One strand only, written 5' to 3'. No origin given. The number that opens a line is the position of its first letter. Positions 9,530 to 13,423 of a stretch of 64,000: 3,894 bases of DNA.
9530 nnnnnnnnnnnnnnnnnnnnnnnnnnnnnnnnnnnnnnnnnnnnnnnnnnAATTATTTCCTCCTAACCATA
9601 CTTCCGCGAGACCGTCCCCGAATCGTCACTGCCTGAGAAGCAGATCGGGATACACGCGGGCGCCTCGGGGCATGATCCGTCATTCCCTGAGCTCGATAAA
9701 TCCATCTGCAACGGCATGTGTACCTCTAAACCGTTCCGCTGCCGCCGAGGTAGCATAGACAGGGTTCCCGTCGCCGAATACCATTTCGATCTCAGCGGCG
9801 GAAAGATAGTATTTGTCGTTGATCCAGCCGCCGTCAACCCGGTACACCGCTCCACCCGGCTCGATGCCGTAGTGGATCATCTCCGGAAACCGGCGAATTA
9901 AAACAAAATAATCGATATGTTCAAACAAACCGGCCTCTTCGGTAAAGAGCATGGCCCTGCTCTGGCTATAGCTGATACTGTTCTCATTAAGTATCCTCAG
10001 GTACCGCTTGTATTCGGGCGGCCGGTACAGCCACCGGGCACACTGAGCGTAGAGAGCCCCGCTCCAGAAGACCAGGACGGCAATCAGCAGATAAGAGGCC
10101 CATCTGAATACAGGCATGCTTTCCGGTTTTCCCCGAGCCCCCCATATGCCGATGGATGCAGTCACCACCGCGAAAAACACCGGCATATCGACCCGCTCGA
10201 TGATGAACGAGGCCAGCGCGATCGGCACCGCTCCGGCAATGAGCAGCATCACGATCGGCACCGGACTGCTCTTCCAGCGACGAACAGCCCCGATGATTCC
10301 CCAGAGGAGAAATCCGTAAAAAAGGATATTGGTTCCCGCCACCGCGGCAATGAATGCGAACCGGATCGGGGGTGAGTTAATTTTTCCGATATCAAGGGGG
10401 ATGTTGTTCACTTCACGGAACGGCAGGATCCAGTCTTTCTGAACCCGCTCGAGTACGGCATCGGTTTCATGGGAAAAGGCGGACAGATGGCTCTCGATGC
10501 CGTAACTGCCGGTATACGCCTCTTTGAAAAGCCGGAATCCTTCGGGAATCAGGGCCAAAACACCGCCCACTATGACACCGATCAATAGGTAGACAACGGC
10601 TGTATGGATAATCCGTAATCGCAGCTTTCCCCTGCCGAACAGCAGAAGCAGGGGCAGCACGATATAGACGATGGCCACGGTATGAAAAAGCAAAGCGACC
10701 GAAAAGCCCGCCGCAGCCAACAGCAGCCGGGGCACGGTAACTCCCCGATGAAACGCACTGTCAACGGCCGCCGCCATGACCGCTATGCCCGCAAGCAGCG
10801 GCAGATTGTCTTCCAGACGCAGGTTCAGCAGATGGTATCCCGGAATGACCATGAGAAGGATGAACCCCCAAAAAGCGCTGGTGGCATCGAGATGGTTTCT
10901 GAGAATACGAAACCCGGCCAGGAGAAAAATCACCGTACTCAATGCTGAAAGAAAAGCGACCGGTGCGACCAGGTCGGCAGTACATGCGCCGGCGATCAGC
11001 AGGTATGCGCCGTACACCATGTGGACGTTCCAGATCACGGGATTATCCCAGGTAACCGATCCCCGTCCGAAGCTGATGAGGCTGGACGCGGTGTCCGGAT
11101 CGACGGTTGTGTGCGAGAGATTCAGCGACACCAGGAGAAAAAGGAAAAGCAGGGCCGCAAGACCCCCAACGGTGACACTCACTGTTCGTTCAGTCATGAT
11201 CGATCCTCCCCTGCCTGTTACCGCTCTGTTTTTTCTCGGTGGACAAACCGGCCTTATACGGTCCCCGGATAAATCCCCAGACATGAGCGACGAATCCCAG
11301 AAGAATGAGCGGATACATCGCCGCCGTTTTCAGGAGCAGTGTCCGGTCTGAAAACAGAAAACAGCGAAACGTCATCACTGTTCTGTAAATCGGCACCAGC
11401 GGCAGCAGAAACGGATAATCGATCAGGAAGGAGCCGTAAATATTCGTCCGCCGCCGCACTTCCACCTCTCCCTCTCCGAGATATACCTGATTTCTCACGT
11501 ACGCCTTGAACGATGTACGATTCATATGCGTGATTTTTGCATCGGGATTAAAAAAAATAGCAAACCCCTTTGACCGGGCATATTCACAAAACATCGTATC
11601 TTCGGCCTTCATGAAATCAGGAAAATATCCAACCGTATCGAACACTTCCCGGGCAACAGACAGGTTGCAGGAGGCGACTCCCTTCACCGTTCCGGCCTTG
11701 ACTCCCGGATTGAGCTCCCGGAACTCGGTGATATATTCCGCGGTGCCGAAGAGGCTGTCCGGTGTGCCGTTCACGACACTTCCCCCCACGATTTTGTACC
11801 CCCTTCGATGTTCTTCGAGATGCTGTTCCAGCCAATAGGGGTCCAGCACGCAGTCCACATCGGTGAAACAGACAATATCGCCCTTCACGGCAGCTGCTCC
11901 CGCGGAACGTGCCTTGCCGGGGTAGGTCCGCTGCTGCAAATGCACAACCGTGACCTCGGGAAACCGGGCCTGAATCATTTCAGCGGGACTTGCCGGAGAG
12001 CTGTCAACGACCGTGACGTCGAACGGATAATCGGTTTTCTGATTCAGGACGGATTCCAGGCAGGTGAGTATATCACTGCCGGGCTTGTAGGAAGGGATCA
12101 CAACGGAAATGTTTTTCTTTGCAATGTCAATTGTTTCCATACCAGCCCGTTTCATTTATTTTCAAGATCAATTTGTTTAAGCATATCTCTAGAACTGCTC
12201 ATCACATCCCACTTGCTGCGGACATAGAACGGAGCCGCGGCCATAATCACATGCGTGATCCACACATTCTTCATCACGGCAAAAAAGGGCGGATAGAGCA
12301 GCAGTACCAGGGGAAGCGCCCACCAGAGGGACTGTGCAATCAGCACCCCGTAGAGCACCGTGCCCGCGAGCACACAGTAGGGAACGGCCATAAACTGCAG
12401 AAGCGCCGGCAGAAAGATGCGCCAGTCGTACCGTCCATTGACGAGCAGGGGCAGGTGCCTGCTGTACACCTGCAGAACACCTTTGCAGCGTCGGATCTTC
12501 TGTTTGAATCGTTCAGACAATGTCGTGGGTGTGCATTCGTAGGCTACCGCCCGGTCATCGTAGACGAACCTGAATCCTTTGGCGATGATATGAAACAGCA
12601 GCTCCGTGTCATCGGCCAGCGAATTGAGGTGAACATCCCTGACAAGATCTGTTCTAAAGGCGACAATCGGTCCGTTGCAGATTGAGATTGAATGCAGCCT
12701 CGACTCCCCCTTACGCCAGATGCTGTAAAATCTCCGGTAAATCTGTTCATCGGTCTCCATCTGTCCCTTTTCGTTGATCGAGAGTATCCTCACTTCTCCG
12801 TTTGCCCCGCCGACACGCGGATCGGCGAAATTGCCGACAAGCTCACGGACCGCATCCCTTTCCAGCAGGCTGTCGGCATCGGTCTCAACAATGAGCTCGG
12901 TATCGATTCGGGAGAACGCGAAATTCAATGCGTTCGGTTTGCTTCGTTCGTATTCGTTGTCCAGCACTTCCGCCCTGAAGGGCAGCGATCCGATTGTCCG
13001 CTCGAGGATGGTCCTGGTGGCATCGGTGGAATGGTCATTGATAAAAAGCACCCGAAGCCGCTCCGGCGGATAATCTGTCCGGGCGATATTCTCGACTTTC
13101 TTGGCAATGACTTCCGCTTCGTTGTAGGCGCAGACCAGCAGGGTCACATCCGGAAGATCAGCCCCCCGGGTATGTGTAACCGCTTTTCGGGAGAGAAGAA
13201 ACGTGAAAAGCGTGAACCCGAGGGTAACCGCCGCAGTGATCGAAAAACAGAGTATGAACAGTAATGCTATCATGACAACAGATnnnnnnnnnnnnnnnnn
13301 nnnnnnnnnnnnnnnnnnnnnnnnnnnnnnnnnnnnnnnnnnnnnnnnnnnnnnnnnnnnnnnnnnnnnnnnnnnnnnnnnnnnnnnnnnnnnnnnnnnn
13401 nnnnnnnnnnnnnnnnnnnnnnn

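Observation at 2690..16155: Three tandem polyprenyl-phosphate sugar synthase paralogs, matched by three to four GT-C (ArnT/PMT-like) membrane transferases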

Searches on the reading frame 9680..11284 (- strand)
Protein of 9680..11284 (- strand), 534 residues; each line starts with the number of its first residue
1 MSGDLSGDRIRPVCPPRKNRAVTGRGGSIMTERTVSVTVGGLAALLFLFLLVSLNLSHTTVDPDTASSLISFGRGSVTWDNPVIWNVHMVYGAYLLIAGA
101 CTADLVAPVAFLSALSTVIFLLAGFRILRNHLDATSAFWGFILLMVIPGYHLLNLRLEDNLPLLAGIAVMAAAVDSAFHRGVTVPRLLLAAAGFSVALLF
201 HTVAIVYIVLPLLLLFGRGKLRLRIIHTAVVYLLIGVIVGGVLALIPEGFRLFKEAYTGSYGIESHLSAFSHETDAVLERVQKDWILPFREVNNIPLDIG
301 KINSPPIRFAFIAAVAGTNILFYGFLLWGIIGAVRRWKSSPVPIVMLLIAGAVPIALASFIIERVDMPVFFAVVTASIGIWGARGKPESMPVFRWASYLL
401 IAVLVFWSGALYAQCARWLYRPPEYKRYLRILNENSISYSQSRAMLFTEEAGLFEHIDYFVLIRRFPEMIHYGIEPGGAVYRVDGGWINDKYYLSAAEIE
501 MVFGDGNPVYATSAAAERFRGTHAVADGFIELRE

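Call 3: search_protein_families(library=pfam, proteins=[window:9680-11284:-], max_evalue=0.01)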
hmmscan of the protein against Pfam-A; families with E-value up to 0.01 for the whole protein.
window:9680-11284:- (534 aa): 1 family
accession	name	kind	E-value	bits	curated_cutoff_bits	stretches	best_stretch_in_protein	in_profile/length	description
PF13231.12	PMT_2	-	0.00017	22.3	26.1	1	107-238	22-155/160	Dolichyl-phosphate-mannose-protein mannosyltransferase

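Call 5: search_protein_families(library=ncbifam, proteins=[window:9680-11284:-], max_evalue=0.01)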
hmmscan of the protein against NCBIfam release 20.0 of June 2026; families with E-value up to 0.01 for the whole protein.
window:9680-11284:- (534 aa): 0 families

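Call 29: find_homologous_proteins(query=window:9680-11197:-, max_evalue=0.00001)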
Query window:9680-11197:- (505 aa): 4 proteins with E <= 0.00001 among 8000 candidates.
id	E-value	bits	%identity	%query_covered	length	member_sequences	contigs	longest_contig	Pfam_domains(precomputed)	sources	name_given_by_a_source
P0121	1.3e-249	847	74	100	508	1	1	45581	-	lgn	-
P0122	2.9e-182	625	61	88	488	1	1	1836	-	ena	-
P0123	3.2e-161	555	53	97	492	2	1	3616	PF13231.13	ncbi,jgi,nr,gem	ncbi:MAG TPA: hypothetical protein ENN03_04095 [bacterium]|nr:hypothetical protein [bacterium]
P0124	2.8e-150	519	50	100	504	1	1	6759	-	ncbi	-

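Call 44: predict_structure(alignment_id=A3)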
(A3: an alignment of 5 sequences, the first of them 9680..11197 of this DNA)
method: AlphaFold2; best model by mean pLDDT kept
length: 505 residues; sequences in the alignment: 5
mean_pLDDT: 45.7   pTM: 0.35
mean pLDDT of the five models: 45.7, 45.6, 44.7, 44.5, 42.4
residues with pLDDT >= 90: 0; 70-90: 76; 50-70: 62; < 50: 367
segments of 3 or more residues with pLDDT < 50: 21-105, 107-109, 111-189, 205-207, 209-365, 367-392, 422-428, 456-460
pLDDT, mean of each block of 10 residues (from residue 1): 64 61 37 27 26 27 33 34 43 43 45 41 30 33 34 36 33 32 47 64 52 42 38 23 27 27 27 40 41 43 42 38 28 29 41 41 46 41 32 56 75 79 48 57 81 61 80 77 86 78 81
secondary structure, 60 per line:
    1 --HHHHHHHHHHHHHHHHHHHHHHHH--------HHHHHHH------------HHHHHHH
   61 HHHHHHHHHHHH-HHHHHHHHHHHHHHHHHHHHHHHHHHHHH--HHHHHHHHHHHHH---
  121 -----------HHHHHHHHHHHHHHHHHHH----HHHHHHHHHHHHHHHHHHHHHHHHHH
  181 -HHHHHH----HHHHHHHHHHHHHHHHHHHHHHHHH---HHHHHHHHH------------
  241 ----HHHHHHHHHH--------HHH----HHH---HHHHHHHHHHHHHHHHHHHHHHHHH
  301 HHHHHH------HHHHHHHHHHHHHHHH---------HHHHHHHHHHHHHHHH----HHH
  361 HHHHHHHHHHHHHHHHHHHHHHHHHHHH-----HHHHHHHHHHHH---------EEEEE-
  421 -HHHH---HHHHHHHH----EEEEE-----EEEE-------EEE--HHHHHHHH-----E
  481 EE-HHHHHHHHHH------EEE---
elements in order: H3-26 H35-41 H54-72 H74-102 H105-117 H132-150 H155-180 H182-187 H192-216 H220-228 H245-254 H276-306 H313-328 H338-353 H358-388 H394-405 E415-419 H422-425 H429-436 E441-445 E451-454 E462-464 H467-474 E480-482 H484-493 E500-502

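Call 47: search_solved_structures(query=A3, max_evalue=10)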
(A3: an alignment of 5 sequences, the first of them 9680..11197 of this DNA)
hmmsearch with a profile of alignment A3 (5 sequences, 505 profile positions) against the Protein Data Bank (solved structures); distinct sequences matched with E-value up to 10: 0.

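Call 56: search_protein_representatives(alignment_id=A3)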
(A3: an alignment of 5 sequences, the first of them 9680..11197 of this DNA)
Query: 5 sequences, 505 profile positions. Proteins with E-value up to 0.001 (for the whole library): 5; up to 1e-10: 5; up to 1e-30: 5. The best 5 are listed.
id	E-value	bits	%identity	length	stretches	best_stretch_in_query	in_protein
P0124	2.9e-261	884.1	-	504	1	1-505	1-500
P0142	3.1e-130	451.8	-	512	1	11-496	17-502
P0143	1.1e-128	446.7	-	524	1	5-502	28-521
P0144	9.7e-118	410.6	-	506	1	1-497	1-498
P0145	2.9e-92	326.6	-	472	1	8-422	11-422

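Call 58: search_protein_families(library=pfam, alignment_id=A5, max_evalue=0.1)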
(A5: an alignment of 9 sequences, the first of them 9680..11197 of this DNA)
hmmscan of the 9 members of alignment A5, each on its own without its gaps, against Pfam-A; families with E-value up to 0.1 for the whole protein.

A. member 1, window:9680-11197:- (505 aa): 1 family
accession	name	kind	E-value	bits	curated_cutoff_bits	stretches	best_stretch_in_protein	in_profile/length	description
PF13231.12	PMT_2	-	0.00015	22.5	26.1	1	78-209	22-155/160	Dolichyl-phosphate-mannose-protein mannosyltransferase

B. families by the number of members that match (of 9 scanned): 5 families
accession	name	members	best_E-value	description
PF13231.12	PMT_2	6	1.6e-06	Dolichyl-phosphate-mannose-protein mannosyltransferase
PF01078.27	Mg_chelatase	1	1.4e-18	Magnesium chelatase, subunit ChlI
PF14897.12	EpsG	1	0.00012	EpsG family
PF11190.13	DUF2976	1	0.019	Protein of unknown function (DUF2976)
PF07728.20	AAA_5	1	0.07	AAA domain (dynein-related subfamily)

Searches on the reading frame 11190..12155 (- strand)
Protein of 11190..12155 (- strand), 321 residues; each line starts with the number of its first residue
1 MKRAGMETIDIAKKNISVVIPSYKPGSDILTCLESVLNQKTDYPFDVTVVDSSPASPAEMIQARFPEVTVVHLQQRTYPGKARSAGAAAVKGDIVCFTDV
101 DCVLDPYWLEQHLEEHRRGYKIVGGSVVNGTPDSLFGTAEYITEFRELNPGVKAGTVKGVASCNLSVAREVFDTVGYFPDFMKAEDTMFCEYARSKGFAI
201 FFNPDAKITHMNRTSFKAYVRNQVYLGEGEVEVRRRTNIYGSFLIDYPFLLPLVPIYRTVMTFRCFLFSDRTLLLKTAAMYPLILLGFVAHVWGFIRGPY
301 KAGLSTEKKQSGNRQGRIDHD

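Call 3: search_protein_families(library=pfam, proteins=[window:11190-12155:-], max_evalue=0.01)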
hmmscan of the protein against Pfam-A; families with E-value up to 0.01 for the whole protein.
window:11190-12155:- (321 aa): 4 families
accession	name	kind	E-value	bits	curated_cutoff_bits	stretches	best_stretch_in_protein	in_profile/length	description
PF00535.33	Glycos_transf_2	-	5.8e-24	85.3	23.3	1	17-173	1-165/168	Glycosyl transferase family 2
PF13641.12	Glyco_tranf_2_3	-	1.5e-17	64.8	27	1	15-222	2-223/230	Glycosyltransferase like family 2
PF13632.12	Glyco_trans_2_3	-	0.00071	19.9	27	1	164-287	76-189/198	Glycosyl transferase family group 2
PF10111.15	Glyco_tranf_2_2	-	0.00083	19.4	27.3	1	17-113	1-103/276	Glycosyltransferase like family 2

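Call 5: search_protein_families(library=ncbifam, proteins=[window:11190-12155:-], max_evalue=0.01)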
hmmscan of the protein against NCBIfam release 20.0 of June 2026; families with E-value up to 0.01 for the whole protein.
window:11190-12155:- (321 aa): 14 families
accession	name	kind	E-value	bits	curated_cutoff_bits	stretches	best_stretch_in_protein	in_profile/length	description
TIGR03965.1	mycofact_glyco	equivalog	7.7e-29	100.9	280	1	13-236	73-306/467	mycofactocin biosynthesis glycosyltransferase MftF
NF041875.1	EPS_EpsD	equivalog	3.8e-20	72.5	370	1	16-237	1-234/325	exopolysaccharide biosynthesis glycosyltransferase EpsD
NF038299.1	EPS_HpsN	equivalog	1.2e-13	50.8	425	2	15-120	2-110/317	hormogonium polysaccharide biosynthesis glycosyltransferase HpsN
NF041394.1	GtaseAglG_Halo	equivalog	4.4e-10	39.3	440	1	15-210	2-215/304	glucosyl-dolichyl phosphate glucuronosyltransferase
TIGR04283.1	glyco_like_mftF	equivalog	2e-09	37.4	182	1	16-200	1-175/221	TIGR04283 family arsenosugar biosynthesis glycosyltransferase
TIGR03937.1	PgaC_IcaA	equivalog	2.2e-09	36.8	422.3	1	13-218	44-258/407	poly-beta-1,6-N-acetyl-D-glucosamine synthase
NF007482.0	PRK10073.1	equivalog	3.7e-09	36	423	1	13-111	5-105/334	glycosyltransferase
NF038302.1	EPS_HpsE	equivalog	4.2e-05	22.7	300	0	15-113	2-108/307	hormogonium polysaccharide biosynthesis glycosyltransferase HpsE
NF007986.1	PRK10714.1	equivalog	0.00037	19.6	529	1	14-137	6-135/316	undecaprenyl-phosphate 4-deoxy-4-formamido-L-arabinose transferase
NF047683.1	TeichurnBiosyTuaG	equivalog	0.00052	19.7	400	1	13-114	5-109/252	teichuronic acid biosynthesis protein TuaG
TIGR04242.1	nodulat_NodC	equivalog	0.00053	19.1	550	1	15-107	49-147/395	chitooligosaccharide synthase NodC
TIGR03472.1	HpnI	equivalog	0.0013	17.7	310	1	11-235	38-277/373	bacteriohopanetetrol glucosamine biosynthesis glycosyltransferase HpnI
NF010496.0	PRK13915.1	equivalog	0.0021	17.2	262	1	12-102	29-127/307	glucosyl-3-phosphoglycerate synthase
TIGR01556.1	rhamnosyltran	subfamily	0.0076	15.5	200.55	0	44-211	21-201/281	rhamnosyltransferase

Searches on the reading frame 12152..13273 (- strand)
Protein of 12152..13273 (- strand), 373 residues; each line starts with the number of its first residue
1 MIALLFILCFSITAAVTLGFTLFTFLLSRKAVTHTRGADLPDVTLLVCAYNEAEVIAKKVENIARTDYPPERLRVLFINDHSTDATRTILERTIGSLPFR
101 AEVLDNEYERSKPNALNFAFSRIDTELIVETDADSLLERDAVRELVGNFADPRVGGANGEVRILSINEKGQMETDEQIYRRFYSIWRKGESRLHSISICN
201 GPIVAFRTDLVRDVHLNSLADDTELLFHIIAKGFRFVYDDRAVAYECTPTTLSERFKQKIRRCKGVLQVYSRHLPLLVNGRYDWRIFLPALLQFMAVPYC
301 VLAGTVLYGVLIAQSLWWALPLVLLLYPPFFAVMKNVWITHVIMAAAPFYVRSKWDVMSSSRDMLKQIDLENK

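Call 3: search_protein_families(library=pfam, proteins=[window:12152-13273:-], max_evalue=0.01)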
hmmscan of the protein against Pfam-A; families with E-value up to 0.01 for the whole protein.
window:12152-13273:- (373 aa): 5 families
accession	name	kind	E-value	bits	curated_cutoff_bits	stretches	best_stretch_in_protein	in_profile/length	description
PF13641.12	Glyco_tranf_2_3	-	2.4e-23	83.8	27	1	41-262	1-227/230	Glycosyltransferase like family 2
PF00535.33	Glycos_transf_2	-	2.2e-19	70.5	23.3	1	45-209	2-162/168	Glycosyl transferase family 2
PF13632.12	Glyco_trans_2_3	-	3e-13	50.5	27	1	131-326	5-194/198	Glycosyl transferase family group 2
PF13506.12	Glyco_transf_21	-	4e-06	26.9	21.7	1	107-257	13-163/174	Glycosyl transferase family 21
PF10111.15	Glyco_tranf_2_2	-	0.0057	16.6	27.3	1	45-143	2-100/276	Glycosyltransferase like family 2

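Call 5: search_protein_families(library=ncbifam, proteins=[window:12152-13273:-], max_evalue=0.01)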
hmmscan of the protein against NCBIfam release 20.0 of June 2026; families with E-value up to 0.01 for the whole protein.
window:12152-13273:- (373 aa): 17 families
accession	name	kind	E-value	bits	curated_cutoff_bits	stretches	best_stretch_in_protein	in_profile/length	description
TIGR03937.1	PgaC_IcaA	equivalog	1.5e-27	96.6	422.3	1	7-308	7-311/407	poly-beta-1,6-N-acetyl-D-glucosamine synthase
TIGR03111.1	glyc2_xrt_Gpos1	hypoth_equivalog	5.1e-15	55.2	363.95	1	8-269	18-289/439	TIGR03111 family XrtG-associated glycosyltransferase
TIGR03030.1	CelA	equivalog_domain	1.2e-14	53.3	699.1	2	2-151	92-256/714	UDP-forming cellulose synthase catalytic subunit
TIGR04242.1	nodulat_NodC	equivalog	1.5e-13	50.5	550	1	34-265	41-283/395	chitooligosaccharide synthase NodC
TIGR03965.1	mycofact_glyco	equivalog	1.4e-12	47.2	280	1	31-273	61-307/467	mycofactocin biosynthesis glycosyltransferase MftF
NF041865.1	EpsU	equivalog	2.3e-10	40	700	1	10-134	7-132/394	exopolysaccharide biosynthesis GT2 family glycosyltransferase EpsU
NF053846.1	glyco_with_XrtP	equivalog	3.6e-09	35.8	520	1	22-182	23-193/440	XrtP-associated glycosyltransferase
NF008558.0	PRK11498.1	equivalog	1.8e-08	32.8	992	1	16-327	247-565/872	UDP-forming cellulose synthase catalytic subunit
TIGR03469.1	HpnB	hypoth_equivalog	2.4e-08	33.4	379.25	1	35-98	38-100/386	hopene-associated glycosyltransferase HpnB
NF041875.1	EPS_EpsD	equivalog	2.5e-07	30.4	370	1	45-258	3-218/325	exopolysaccharide biosynthesis glycosyltransferase EpsD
TIGR04182.1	glyco_TIGR04182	equivalog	2.4e-05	23.9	325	1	42-148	1-96/293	S-layer glycoprotein N-glycosyltransferase AglJ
TIGR03472.1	HpnI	equivalog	5.3e-05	22.2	310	0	11-155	9-157/373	bacteriohopanetetrol glucosamine biosynthesis glycosyltransferase HpnI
NF038299.1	EPS_HpsN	equivalog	0.00011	21.3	425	1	42-161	2-119/317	hormogonium polysaccharide biosynthesis glycosyltransferase HpsN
NF053739.1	GlytfEpsEBac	equivalog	0.00088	18.3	450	1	41-136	1-94/265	glycosyltransferase EpsE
NF050050.1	ProtGlycPglI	equivalog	0.0011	18.4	500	1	41-147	2-106/306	GalNAc(5)-diNAcBac-PP-undecaprenol beta-1,3-glucosyltransferase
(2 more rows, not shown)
